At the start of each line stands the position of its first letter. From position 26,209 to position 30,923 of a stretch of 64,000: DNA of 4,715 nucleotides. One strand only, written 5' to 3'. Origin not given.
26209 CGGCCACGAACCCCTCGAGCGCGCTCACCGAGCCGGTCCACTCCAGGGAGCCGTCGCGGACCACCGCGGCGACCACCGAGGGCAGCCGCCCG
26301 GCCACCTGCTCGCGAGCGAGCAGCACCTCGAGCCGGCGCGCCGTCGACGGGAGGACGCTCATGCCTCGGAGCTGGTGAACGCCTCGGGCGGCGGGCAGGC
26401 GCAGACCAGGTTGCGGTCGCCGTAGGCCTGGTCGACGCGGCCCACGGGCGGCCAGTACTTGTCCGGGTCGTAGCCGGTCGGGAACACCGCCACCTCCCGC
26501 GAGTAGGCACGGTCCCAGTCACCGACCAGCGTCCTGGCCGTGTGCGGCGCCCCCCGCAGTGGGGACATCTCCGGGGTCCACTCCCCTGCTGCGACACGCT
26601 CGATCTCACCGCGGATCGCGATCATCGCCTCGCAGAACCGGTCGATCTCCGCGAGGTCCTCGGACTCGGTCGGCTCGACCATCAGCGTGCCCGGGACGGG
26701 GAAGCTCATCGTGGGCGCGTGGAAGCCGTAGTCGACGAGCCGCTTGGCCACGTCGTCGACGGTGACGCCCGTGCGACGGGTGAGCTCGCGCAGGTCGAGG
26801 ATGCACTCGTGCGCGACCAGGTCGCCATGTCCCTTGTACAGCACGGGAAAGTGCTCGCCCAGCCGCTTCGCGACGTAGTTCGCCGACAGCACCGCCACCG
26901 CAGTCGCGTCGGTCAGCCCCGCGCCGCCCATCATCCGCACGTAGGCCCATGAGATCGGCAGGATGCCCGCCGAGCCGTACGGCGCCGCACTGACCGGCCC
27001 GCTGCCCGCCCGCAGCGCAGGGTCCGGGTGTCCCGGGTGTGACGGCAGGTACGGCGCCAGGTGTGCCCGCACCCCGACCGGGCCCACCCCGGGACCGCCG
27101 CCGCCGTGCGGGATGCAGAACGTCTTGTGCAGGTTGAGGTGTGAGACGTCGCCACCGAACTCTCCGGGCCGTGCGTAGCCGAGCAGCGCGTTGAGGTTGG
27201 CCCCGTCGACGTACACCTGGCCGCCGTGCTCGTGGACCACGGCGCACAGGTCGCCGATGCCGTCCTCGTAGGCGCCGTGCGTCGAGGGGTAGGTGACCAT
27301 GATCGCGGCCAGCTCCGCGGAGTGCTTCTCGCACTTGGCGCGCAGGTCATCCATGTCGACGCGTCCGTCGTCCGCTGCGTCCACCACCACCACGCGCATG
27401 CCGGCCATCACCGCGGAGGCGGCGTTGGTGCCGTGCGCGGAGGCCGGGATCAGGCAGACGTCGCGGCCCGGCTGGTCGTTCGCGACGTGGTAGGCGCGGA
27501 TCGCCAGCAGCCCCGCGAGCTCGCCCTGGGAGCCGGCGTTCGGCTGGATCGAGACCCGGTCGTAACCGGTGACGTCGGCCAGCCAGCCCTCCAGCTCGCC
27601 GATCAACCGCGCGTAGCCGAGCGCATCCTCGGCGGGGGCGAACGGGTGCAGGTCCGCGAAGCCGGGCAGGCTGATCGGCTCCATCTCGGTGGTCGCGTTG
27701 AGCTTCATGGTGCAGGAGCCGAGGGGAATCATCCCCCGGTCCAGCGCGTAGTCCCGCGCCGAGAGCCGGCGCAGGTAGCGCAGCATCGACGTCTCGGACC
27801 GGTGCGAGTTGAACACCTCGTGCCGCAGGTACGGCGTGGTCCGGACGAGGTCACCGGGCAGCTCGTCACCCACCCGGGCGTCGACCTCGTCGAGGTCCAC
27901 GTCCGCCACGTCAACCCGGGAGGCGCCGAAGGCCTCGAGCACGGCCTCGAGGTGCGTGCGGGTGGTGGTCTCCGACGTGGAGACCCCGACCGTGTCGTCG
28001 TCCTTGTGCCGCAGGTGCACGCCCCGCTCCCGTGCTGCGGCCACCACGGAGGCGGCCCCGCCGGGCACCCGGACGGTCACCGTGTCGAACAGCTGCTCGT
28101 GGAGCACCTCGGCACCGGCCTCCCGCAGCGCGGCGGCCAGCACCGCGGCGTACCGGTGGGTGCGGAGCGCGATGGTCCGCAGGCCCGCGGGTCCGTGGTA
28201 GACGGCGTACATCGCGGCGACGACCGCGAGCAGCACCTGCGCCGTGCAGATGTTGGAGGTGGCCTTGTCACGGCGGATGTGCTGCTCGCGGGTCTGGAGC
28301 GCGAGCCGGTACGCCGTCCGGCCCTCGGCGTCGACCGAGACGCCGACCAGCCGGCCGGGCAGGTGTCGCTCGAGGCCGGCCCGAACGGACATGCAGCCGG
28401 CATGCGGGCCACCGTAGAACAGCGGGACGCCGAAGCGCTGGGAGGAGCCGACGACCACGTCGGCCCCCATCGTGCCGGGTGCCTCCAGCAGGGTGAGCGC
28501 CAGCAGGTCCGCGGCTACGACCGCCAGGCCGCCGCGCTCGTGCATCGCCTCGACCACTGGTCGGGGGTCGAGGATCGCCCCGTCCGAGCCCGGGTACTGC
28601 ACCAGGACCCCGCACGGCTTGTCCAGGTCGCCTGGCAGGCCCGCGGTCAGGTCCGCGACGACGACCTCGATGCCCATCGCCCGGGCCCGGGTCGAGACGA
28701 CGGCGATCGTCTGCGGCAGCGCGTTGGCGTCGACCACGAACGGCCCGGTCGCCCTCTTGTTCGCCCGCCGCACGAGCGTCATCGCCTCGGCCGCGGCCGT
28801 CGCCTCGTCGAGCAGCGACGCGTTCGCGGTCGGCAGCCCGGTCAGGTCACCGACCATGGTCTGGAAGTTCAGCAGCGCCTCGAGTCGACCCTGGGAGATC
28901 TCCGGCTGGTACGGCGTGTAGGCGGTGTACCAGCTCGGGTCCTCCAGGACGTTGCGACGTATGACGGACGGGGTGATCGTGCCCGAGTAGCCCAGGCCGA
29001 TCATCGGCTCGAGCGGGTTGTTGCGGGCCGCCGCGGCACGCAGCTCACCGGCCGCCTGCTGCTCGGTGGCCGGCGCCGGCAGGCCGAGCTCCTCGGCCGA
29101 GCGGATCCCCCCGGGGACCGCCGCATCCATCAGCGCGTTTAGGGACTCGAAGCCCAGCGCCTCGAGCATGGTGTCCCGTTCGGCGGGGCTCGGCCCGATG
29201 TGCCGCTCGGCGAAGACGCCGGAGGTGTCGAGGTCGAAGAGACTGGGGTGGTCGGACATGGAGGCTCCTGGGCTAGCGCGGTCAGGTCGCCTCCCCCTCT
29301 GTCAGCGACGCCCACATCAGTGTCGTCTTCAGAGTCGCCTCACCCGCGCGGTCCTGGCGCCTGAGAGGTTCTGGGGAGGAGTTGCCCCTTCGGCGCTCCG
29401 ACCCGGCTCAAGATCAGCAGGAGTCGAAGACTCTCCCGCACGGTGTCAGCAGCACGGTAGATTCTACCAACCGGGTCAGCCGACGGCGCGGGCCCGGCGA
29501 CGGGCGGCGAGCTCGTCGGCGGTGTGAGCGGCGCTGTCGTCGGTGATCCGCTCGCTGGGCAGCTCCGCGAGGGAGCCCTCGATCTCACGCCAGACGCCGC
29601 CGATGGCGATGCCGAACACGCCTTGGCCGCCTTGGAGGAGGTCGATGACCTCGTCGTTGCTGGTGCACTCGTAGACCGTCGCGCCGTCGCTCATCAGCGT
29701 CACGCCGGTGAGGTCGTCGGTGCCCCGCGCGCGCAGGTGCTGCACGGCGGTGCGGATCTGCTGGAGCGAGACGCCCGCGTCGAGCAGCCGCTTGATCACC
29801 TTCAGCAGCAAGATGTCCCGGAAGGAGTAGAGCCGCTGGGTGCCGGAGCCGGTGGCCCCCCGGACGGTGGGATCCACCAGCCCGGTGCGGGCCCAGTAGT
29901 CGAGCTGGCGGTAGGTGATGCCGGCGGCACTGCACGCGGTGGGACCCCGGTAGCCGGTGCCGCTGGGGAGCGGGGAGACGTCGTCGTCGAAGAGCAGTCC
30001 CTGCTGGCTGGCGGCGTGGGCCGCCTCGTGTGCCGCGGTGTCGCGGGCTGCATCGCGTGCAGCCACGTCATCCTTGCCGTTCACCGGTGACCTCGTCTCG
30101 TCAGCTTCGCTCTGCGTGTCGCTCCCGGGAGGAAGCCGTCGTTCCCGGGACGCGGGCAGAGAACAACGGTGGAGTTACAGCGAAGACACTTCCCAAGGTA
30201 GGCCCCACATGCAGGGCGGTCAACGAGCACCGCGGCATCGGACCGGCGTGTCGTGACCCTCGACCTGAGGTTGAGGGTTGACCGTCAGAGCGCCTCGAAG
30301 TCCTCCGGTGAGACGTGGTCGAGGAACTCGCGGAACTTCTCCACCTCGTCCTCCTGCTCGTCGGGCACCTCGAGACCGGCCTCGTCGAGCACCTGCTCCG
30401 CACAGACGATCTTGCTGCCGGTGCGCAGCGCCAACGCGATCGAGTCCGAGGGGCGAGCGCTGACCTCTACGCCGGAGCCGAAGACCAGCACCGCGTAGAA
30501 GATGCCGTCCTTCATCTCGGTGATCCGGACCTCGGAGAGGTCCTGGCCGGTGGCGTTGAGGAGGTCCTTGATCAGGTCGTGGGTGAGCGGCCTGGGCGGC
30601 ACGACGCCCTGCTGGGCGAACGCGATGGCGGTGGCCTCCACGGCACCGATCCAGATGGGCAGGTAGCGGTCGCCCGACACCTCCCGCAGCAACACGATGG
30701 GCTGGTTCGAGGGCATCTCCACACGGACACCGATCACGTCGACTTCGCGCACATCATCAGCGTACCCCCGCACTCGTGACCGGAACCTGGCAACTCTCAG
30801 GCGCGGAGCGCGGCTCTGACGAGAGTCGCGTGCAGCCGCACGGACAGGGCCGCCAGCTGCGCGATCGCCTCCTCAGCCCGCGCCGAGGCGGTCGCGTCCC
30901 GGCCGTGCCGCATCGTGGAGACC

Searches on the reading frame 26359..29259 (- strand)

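Call 45: search_protein_families(library=pfam, proteins=[window:26359-29259:-], max_evalue=0.00001)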
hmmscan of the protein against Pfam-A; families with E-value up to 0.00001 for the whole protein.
window:26359-29259:- (966 aa): 2 families
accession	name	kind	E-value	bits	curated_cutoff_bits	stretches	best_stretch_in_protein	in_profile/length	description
PF02347.22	GDC-P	-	3.3e-179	596.7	26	2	18-444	1-429/429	Glycine cleavage system P-protein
PF21478.3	GcvP2_C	-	4.9e-56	188.3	27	1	785-906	1-122/122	Glycine dehydrogenase, C-terminal domain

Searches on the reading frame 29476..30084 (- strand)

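Call 45: search_protein_families(library=pfam, proteins=[window:29476-30084:-], max_evalue=0.00001)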
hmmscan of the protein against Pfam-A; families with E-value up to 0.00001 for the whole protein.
window:29476-30084:- (202 aa): 1 family
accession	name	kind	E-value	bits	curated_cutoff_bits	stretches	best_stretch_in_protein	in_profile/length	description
PF13411.12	MerR_1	-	8.8e-16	58.2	21.6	1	49-116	5-68/69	MerR HTH family regulatory protein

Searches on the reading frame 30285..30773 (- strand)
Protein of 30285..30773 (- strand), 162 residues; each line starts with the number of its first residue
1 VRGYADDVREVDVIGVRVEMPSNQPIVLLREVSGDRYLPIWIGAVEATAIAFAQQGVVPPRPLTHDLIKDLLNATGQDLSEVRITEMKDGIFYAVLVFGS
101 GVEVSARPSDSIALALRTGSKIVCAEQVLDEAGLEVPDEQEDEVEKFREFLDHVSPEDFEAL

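Call 46: search_protein_families(library=pfam, proteins=[window:30285-30773:-], max_evalue=0.00001)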
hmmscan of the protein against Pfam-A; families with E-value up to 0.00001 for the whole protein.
window:30285-30773:- (162 aa): 1 family
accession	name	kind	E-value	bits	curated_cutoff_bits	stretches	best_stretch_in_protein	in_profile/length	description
PF02577.19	BFN_dom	-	7.2e-41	139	27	1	27-136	1-111/112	Bifunctional nuclease domain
